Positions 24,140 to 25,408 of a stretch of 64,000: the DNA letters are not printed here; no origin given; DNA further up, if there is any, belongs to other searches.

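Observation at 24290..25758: Type II Thoeris anti-phage system (TIR-like ThsB + TM/Macro ThsA) inside an AT-rich island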

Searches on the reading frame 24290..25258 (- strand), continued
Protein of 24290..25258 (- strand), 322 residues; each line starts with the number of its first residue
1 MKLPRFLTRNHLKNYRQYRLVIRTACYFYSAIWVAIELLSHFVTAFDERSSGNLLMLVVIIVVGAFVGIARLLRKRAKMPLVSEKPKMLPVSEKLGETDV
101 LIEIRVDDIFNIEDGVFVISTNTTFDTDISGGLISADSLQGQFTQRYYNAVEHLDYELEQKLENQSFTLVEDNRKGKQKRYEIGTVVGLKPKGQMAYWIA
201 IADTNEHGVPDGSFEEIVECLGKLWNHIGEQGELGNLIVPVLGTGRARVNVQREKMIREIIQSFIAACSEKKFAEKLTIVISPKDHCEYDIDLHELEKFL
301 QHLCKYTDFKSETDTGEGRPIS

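Call 29: search_solved_structures(query=A1, max_evalue=0.001, show_alignments=4)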
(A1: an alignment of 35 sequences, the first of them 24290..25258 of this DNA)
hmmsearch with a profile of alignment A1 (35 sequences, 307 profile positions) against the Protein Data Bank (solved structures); distinct sequences matched with E-value up to 0.001: 4.
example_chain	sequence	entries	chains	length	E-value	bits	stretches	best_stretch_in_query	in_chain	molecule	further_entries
9uuz_A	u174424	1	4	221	3.4e-24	88.6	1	82-284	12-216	Thoeris protein ThsA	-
8r66_A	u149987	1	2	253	7.6e-24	87.5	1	83-284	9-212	Thoeris protein ThsA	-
8v6q_A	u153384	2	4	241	4.2e-20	75.2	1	84-271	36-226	Thoeris protein ThsA Macro domain-containing protein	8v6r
8v6s_A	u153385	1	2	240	6.6e-16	61.4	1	82-270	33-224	Thoeris protein ThsA Macro domain-containing protein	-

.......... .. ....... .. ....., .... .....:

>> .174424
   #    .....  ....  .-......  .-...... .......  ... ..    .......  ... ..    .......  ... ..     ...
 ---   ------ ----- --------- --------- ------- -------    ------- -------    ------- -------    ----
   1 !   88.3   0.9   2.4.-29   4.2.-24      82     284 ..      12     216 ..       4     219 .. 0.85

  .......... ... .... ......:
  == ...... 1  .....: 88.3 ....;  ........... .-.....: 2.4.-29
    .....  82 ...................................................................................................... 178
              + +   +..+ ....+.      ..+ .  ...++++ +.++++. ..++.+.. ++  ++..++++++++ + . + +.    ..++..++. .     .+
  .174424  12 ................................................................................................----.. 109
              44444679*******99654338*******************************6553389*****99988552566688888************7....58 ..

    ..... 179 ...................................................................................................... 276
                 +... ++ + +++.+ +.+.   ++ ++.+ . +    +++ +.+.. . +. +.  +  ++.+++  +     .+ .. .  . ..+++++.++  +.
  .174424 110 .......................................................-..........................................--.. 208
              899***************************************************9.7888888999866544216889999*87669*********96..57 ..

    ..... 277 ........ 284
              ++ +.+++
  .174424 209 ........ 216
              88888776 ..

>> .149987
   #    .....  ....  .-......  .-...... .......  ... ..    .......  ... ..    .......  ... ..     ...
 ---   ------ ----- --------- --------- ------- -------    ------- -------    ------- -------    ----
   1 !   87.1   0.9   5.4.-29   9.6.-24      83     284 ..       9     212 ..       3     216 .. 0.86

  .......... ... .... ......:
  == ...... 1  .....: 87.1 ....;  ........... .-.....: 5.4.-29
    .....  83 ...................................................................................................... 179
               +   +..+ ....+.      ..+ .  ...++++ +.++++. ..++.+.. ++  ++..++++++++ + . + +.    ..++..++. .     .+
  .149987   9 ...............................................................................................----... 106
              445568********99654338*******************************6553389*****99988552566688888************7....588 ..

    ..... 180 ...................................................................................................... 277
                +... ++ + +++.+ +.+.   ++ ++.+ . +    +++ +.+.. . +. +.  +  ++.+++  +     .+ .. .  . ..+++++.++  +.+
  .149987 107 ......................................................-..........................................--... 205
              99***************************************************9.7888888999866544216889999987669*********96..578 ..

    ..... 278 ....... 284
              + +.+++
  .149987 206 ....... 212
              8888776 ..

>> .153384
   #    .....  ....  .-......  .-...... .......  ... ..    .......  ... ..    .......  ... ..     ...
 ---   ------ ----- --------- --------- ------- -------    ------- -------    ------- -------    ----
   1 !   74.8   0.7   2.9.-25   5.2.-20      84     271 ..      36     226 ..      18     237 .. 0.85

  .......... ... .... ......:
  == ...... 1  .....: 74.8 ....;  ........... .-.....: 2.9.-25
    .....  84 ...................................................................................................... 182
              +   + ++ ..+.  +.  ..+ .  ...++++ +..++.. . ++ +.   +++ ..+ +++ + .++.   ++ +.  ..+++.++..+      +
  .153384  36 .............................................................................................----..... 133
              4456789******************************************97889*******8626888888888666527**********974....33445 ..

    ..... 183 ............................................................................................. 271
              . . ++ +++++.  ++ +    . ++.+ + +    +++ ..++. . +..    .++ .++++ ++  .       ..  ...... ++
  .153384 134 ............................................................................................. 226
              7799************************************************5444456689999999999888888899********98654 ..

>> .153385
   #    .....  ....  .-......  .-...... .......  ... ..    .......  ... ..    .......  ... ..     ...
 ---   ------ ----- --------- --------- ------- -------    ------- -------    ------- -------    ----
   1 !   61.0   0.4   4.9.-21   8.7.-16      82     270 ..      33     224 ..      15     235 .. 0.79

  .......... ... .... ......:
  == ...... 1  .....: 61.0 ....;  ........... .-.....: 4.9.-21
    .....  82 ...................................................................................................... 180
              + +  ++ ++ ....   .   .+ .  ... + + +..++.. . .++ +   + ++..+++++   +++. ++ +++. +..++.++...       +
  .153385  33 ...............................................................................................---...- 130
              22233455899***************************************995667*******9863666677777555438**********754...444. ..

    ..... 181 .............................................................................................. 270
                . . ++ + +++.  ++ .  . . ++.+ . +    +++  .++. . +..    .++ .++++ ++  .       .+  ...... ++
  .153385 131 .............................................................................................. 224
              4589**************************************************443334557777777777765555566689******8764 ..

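Call 33: search_protein_families(library=ncbifam, proteins=[window:24290-25258:-], max_evalue=0.01)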
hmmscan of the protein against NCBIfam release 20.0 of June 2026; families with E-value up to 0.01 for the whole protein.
window:24290-25258:- (322 aa): 0 families

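Call 34: predict_structure(alignment_id=A1)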
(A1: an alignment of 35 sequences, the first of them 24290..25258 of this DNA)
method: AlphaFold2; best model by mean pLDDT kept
length: 322 residues; sequences in the alignment: 35
mean_pLDDT: 79.0   pTM: 0.66
mean pLDDT of the five models: 79.0, 78.8, 78.2, 78.2, 75.2
residues with pLDDT >= 90: 105; 70-90: 151; 50-70: 33; < 50: 33
segments of 3 or more residues with pLDDT < 50: 1-12, 78-86, 311-322
pLDDT, mean of each block of 10 residues (from residue 1): 43 58 75 75 69 74 76 57 54 85 92 90 86 82 92 93 89 80 93 93 79 88 93 86 68 92 91 92 84 90 75 42 43
secondary structure, 60 per line:
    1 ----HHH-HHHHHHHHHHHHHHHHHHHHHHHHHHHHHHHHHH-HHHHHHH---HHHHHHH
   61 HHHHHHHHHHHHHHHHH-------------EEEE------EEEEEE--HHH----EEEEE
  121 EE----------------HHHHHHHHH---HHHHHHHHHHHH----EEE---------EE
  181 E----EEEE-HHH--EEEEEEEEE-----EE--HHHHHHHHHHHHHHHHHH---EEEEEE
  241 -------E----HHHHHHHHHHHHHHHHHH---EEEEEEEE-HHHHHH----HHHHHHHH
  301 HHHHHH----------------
elements in order: H9-42 H44-50 H54-77 E91-94 E101-106 E116-122 H139-147 H151-162 E167-169 E179-181 E186-189 E196-204 H214-231 E235-240 H253-270 E274-281 H283-288 H293-306

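Call 37: fold_search(model_id=the predicted structure, library=pdb)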
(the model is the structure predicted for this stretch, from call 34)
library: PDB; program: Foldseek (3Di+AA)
matches with E <= 10: 758; with E <= 0.001: 132
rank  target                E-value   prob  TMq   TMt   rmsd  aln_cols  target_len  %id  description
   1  8v6r_A                7.5e-15  1.00  0.55  0.79   3.1       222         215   22  Crystal structure of EcThsA in complex with ADPR (released 2024-06-12)
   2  8r66_A                7.9e-15  1.00  0.56  0.82   2.9       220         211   23  Crystal structure of ThsA Macro domain in complex with signaling molecule (released 2025-04-16)
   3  8v6q_A                1.4e-14  1.00  0.56  0.81   3.0       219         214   24  Crystal structure of EcThsA in ligand-free state (released 2024-06-12)
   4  8r66_B                2.8e-14  1.00  0.54  0.81   3.0       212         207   23  Crystal structure of ThsA Macro domain in complex with signaling molecule (released 2025-04-16)
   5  8v6q_B                1.1e-13  1.00  0.52  0.79   3.5       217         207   24  Crystal structure of EcThsA in ligand-free state (released 2024-06-12)
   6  8v6s_A                2.6e-13  1.00  0.56  0.82   2.9       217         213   24  Crystal structure of PcThsA in complex with Imidazole Adenine Dinucleotide (released 2024-06-12)
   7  8v6r_B                4.1e-13  1.00  0.54  0.81   2.8       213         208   23  Crystal structure of EcThsA in complex with ADPR (released 2024-06-12)
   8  8v6s_B                9.6e-13  1.00  0.56  0.83   2.7       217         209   22  Crystal structure of PcThsA in complex with Imidazole Adenine Dinucleotide (released 2024-06-12)
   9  7d3y_B                9.2e-09  1.00  0.42  0.40  12.9       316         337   12  Crystal structure of the osPHR2-osSPX2 complex (released 2021-10-06)
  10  7d3y_A                2.7e-08  1.00  0.42  0.40  16.4       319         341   11  Crystal structure of the osPHR2-osSPX2 complex (released 2021-10-06)
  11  5iit_A                5.5e-08  1.00  0.44  0.40  20.8       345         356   11  Structure of SPX domain of the yeast inorganic polyphophate polymerase Vtc4 crystallized by carrier-driven crystalliza (released 2016-04-27)
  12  3q71                  9.5e-08  1.00  0.45  0.67   5.1       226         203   10  Human parp14 (artd8) - macro domain 2 in complex with adenosine-5-diphosphoribose (released 2011-01-26)
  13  5iit_C                9.5e-08  1.00  0.43  0.39  20.6       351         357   12  Structure of SPX domain of the yeast inorganic polyphophate polymerase Vtc4 crystallized by carrier-driven crystalliza (released 2016-04-27)
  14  5iit_B                1.3e-07  1.00  0.43  0.39  19.8       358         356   11  Structure of SPX domain of the yeast inorganic polyphophate polymerase Vtc4 crystallized by carrier-driven crystalliza (released 2016-04-27)
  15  5o2d                  1.6e-07  1.00  0.45  0.73   4.5       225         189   11  PARP14 Macrodomain 2 with inhibitor (released 2017-11-08)
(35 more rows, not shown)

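Call 41: find_encoding_contigs(protein=P0002, flank=10000, max_places=3)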
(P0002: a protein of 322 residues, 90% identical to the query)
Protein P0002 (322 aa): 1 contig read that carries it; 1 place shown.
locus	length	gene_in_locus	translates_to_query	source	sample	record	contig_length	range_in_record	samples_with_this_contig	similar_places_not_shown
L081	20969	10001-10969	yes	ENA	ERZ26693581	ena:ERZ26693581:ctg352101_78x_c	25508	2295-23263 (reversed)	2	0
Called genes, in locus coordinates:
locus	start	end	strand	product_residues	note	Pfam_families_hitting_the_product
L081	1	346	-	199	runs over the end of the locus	-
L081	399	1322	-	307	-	PF00589:Phage_integrase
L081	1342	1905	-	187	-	-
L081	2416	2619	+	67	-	-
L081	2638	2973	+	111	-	-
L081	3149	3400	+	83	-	-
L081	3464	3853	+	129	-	-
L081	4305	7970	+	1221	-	-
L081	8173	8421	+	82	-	-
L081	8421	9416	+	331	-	PF14771:DUF4476 (weak)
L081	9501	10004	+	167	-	PF08937:ThsB_TIR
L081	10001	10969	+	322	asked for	PF20016:ThsA_Macro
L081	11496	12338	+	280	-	-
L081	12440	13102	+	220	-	-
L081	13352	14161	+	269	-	PF04480:DUF559 (weak), PF18741:MTES_1575 (weak)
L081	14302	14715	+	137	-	-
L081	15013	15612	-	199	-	-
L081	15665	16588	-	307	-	PF00589:Phage_integrase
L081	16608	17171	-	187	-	-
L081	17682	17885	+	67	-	-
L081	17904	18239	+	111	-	-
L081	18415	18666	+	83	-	-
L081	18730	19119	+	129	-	-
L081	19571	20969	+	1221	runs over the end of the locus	-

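Call 53: search_protein_families(library=phrogs, proteins=[window:24290-25258:-], max_evalue=0.01)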
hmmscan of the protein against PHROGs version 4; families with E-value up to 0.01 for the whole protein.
window:24290-25258:- (322 aa): 0 families

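Call 54: search_protein_families(library=pfam, proteins=[L081:399-1322:-, L081:1342-1905:-, L081:4305-7970:+, L081:8421-9416:+, L081:11496-12338:+, L081:12440-13102:+, L081:13352-14161:+, L081:14302-14715:+, L081:15013-15612:-, L081:3464-3853:+], max_evalue=0.01)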
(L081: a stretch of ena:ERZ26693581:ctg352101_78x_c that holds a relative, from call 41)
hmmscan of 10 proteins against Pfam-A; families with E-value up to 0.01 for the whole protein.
L081:399-1322:- (307 aa): 1 family
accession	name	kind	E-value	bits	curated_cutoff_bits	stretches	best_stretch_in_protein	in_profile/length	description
PF00589.27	Phage_integrase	-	4.3e-15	56.3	27.1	1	130-290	11-168/172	Phage integrase family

L081:1342-1905:- (187 aa): 0 families

L081:4305-7970:+ (1221 aa): 4 families
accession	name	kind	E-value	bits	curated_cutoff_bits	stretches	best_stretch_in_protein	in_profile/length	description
PF13551.12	HTH_29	-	8.4e-05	23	28.1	0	986-1025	3-43/64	Winged helix-turn helix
PF13518.12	HTH_28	-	0.00018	22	25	1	986-1014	4-32/52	Helix-turn-helix domain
PF13384.12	HTH_23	-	0.00057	20.1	24.6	1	987-1025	10-48/50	Homeodomain-like domain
PF01978.25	TrmB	-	0.0014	18.8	25.6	0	1045-1091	16-62/68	Sugar-specific transcriptional regulator TrmB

L081:8421-9416:+ (331 aa): 1 family
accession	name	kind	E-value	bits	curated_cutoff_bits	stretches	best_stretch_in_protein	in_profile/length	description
PF14771.11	DUF4476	-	2.2e-05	25.1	22.5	1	194-275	5-82/91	Domain of unknown function (DUF4476)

L081:11496-12338:+ (280 aa): 0 families

L081:12440-13102:+ (220 aa): 0 families

L081:13352-14161:+ (269 aa): 3 families
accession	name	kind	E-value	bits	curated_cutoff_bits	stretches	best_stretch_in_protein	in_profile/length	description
PF18741.7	MTES_1575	-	2e-06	28.2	38.2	1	48-119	26-95/96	REase_MTES_1575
PF04480.18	DUF559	-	2.2e-06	27.9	20.6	1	38-120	36-108/109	Protein of unknown function (DUF559)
PF03852.21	Vsr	-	0.002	18.4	27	1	54-76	49-71/74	DNA mismatch endonuclease Vsr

L081:14302-14715:+ (137 aa): 2 families
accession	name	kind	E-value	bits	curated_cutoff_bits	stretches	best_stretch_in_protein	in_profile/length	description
PF12728.13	HTH_17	-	0.00013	22.6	27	1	5-48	3-45/51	Helix-turn-helix domain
PF13411.12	MerR_1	-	0.001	19.6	21.6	1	5-49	2-46/69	MerR HTH family regulatory protein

L081:15013-15612:- (199 aa): 1 family
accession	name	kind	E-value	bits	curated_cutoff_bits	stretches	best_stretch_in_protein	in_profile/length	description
PF14197.11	Cep57_CLD_2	-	0.0059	17.1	27.1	1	156-194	28-66/67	Centrosome localisation domain of PPC89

L081:3464-3853:+ (129 aa): 3 families
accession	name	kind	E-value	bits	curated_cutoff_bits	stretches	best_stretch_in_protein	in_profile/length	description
PF02892.21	zf-BED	-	0.0018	18.7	20.6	0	110-127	16-32/44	BED zinc finger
PF01844.29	HNH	-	0.0035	17.9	21.4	1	83-122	1-46/47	HNH endonuclease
PF21369.3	STL11_N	-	0.0096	16.4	27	0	78-118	20-57/117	STL11, N-terminal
